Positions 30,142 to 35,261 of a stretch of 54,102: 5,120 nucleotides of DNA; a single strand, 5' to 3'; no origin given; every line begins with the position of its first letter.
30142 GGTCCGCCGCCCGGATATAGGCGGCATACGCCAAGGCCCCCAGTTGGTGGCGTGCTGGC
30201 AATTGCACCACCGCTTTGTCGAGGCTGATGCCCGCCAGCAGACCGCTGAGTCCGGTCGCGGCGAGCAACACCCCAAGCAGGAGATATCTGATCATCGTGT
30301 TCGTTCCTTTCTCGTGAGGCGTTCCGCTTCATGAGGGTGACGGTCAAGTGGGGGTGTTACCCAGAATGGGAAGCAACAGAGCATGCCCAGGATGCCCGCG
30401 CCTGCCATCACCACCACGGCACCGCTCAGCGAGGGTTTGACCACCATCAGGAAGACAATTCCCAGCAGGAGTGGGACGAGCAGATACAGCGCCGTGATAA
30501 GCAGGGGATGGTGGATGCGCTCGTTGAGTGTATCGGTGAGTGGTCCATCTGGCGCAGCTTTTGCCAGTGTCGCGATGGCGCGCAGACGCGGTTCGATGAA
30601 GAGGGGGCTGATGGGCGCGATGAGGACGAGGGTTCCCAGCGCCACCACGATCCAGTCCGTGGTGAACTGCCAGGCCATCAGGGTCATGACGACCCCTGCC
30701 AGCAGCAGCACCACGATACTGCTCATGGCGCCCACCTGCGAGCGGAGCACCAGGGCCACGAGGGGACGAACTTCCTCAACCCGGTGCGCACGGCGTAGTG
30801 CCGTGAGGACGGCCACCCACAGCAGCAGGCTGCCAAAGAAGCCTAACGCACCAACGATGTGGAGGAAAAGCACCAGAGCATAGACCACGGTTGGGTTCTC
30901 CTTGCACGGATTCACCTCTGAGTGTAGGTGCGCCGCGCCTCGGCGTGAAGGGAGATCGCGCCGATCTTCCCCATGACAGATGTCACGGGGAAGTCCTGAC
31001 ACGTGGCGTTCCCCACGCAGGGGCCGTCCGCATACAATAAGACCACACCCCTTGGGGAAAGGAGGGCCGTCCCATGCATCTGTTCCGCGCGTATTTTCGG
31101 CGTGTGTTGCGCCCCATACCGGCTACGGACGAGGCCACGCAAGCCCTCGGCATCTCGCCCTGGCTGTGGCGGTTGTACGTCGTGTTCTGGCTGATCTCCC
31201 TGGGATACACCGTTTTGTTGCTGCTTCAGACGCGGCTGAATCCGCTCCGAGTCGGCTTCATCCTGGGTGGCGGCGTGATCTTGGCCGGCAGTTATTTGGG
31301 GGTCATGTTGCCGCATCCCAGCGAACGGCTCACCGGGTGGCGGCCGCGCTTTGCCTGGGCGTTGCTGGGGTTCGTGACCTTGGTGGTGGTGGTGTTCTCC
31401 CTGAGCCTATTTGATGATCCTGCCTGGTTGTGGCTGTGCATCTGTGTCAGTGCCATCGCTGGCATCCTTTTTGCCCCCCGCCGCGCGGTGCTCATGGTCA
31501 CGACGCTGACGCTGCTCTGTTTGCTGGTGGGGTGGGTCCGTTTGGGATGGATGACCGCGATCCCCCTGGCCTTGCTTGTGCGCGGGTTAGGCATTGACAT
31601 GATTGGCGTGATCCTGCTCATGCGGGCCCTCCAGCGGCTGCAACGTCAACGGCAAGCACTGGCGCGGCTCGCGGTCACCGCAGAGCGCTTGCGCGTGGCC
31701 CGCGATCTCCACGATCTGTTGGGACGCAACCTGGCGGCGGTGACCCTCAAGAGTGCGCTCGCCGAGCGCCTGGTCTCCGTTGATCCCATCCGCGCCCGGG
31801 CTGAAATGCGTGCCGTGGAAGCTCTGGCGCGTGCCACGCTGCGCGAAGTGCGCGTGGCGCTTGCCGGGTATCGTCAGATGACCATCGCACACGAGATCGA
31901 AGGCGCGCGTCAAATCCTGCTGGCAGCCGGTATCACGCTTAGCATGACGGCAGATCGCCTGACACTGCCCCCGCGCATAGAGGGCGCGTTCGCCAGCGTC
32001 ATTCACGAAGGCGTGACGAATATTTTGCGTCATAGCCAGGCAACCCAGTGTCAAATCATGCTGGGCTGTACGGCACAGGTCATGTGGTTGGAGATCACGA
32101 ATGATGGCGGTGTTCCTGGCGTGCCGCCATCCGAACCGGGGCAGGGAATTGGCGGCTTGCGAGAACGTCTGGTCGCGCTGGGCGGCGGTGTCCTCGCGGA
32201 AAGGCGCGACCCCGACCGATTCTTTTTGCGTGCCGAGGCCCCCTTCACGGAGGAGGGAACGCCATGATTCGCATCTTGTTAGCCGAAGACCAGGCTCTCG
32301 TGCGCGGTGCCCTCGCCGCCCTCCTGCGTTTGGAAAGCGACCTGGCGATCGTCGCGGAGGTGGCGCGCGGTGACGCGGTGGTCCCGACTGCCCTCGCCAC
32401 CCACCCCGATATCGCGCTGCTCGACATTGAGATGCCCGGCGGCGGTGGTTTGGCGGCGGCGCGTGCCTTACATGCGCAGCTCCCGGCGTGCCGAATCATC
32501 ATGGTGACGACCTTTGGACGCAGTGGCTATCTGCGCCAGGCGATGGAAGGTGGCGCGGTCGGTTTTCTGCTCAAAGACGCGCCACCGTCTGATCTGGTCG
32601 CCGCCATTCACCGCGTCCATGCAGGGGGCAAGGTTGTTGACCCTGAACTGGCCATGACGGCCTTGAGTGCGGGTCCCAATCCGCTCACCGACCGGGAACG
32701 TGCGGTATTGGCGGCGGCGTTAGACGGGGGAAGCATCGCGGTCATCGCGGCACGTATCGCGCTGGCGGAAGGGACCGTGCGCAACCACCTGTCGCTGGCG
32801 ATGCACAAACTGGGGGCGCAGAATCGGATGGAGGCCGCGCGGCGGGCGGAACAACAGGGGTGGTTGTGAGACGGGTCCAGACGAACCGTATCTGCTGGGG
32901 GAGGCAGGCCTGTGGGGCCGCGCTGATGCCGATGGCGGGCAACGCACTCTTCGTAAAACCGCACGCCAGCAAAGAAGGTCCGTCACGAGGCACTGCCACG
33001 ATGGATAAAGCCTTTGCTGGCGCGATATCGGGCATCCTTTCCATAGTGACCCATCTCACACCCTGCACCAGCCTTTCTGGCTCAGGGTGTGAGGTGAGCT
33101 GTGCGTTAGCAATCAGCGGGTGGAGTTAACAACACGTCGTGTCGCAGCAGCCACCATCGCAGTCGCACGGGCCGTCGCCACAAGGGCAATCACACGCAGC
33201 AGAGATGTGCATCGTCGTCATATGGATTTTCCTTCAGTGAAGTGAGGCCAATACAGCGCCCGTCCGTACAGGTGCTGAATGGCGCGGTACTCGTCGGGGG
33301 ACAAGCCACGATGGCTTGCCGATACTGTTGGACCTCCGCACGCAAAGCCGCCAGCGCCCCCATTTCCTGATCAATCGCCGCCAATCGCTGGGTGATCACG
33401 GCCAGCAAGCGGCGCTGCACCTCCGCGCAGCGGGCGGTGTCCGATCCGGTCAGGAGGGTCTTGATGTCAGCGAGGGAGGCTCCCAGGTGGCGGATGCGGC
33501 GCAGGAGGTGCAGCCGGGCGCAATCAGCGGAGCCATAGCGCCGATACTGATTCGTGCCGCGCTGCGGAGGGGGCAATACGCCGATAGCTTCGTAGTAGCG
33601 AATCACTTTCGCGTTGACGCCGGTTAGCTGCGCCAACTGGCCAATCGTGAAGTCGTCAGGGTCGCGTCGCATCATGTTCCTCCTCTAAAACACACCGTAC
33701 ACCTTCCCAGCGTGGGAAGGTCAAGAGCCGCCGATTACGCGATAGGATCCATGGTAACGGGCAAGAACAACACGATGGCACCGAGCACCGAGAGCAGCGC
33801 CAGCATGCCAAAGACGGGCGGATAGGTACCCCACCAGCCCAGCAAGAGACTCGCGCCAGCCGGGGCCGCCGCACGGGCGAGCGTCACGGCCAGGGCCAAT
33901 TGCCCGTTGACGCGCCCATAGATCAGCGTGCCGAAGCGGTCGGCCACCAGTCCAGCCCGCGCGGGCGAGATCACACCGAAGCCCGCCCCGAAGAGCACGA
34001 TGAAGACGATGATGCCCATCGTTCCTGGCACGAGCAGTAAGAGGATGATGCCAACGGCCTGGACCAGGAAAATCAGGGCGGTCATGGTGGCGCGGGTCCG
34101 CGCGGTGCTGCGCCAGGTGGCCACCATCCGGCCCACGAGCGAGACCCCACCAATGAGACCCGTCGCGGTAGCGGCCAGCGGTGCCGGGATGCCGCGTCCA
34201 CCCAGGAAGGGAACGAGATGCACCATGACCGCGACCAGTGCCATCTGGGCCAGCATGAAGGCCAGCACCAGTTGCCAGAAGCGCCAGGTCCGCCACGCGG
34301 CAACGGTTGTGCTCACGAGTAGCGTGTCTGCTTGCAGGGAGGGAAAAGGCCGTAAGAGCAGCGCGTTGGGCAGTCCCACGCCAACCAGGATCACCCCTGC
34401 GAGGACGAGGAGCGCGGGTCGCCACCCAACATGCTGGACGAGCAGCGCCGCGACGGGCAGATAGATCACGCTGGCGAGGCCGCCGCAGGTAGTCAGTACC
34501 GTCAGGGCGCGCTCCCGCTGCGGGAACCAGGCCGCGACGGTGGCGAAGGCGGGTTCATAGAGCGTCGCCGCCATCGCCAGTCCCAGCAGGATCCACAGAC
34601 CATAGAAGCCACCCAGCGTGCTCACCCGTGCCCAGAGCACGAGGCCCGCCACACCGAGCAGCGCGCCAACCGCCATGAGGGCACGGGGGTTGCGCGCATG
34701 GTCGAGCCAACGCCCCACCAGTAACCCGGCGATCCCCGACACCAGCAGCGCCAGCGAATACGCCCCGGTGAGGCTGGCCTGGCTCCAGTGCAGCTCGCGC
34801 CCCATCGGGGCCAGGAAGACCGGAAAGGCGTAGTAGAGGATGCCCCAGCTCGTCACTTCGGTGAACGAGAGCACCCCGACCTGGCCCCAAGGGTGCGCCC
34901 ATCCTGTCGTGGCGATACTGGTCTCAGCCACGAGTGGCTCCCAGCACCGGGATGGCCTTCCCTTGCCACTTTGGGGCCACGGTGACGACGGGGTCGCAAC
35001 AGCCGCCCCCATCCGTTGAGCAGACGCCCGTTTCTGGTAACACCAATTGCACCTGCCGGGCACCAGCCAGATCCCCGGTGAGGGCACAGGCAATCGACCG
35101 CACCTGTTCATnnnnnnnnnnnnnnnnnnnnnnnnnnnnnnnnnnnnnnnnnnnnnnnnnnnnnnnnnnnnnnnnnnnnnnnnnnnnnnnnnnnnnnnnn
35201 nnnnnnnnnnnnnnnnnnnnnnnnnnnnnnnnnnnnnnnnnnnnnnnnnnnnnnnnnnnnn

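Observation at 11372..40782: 29.4-kb Tn7-like transposon with exact ends and a 5-bp target-site duplication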

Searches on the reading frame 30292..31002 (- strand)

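Call 11: search_protein_families(library=pfam, proteins=[window:30292-31002:-])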
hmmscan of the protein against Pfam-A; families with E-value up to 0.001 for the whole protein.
window:30292-31002:- (236 aa): 1 family
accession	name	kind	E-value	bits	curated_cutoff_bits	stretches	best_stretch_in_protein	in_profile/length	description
PF10027.14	DUF2269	-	1.8e-08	35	28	1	43-190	2-150/150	Predicted integral membrane protein (DUF2269)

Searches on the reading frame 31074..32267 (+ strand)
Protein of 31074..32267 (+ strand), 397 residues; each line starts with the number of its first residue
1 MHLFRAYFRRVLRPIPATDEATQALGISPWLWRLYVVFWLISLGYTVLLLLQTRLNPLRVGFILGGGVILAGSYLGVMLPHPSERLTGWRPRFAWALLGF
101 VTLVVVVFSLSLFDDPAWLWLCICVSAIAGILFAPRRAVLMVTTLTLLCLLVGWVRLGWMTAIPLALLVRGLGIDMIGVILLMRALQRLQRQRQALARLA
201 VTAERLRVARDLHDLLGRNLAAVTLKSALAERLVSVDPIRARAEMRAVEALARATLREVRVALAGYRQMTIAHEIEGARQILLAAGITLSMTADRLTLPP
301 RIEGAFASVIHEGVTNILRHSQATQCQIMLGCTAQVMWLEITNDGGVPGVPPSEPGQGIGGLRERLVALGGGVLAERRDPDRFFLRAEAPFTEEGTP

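Call 11: search_protein_families(library=pfam, proteins=[window:31074-32267:+])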
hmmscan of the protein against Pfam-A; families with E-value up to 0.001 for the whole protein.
window:31074-32267:+ (397 aa): 1 family
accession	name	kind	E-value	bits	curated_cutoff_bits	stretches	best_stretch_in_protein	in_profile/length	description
PF07730.19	HisKA_3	-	4.7e-13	49.9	24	1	204-268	1-65/68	Histidine kinase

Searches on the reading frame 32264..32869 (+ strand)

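Call 11: search_protein_families(library=pfam, proteins=[window:32264-32869:+])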
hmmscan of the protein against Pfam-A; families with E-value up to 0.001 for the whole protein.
window:32264-32869:+ (201 aa): 4 families
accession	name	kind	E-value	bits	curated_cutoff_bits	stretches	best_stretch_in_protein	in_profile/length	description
PF00072.30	Response_reg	-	3.8e-21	75.8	30.2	1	4-115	1-110/111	Response regulator receiver domain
PF00196.25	GerE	-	5.9e-13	48.7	23.5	1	140-195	2-57/57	Bacterial regulatory proteins, luxR family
PF08281.18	Sigma70_r4_2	-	1.2e-05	25.3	25.7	1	141-183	11-54/54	Sigma-70, region 4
PF04545.22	Sigma70_r4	-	0.00032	20.6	24.1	1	141-183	5-48/50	Sigma-70, region 4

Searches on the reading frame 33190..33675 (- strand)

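Call 11: search_protein_families(library=pfam, proteins=[window:33190-33675:-])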
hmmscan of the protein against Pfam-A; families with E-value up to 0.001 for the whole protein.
window:33190-33675:- (161 aa): 3 families
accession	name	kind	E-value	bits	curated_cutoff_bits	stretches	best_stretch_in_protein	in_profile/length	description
PF13411.12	MerR_1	-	7.8e-20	71.2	21.6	1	9-76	1-67/69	MerR HTH family regulatory protein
PF00376.29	MerR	-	2.7e-15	56.3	28.2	1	10-47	1-38/38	MerR family regulatory protein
PF09278.17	MerR-DNA-bind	-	1.6e-10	41.9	25.4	1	53-117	2-64/65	MerR, DNA binding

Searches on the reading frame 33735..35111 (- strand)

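Call 63: search_protein_families(library=pfam, proteins=[window:33735-35111:-], max_evalue=0.01)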
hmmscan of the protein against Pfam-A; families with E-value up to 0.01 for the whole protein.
window:33735-35111:- (458 aa): 1 family
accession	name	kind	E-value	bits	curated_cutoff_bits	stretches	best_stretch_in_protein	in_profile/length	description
PF07690.21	MFS_1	-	2.7e-30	105.9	33.4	2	88-417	11-347/347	Major Facilitator Superfamily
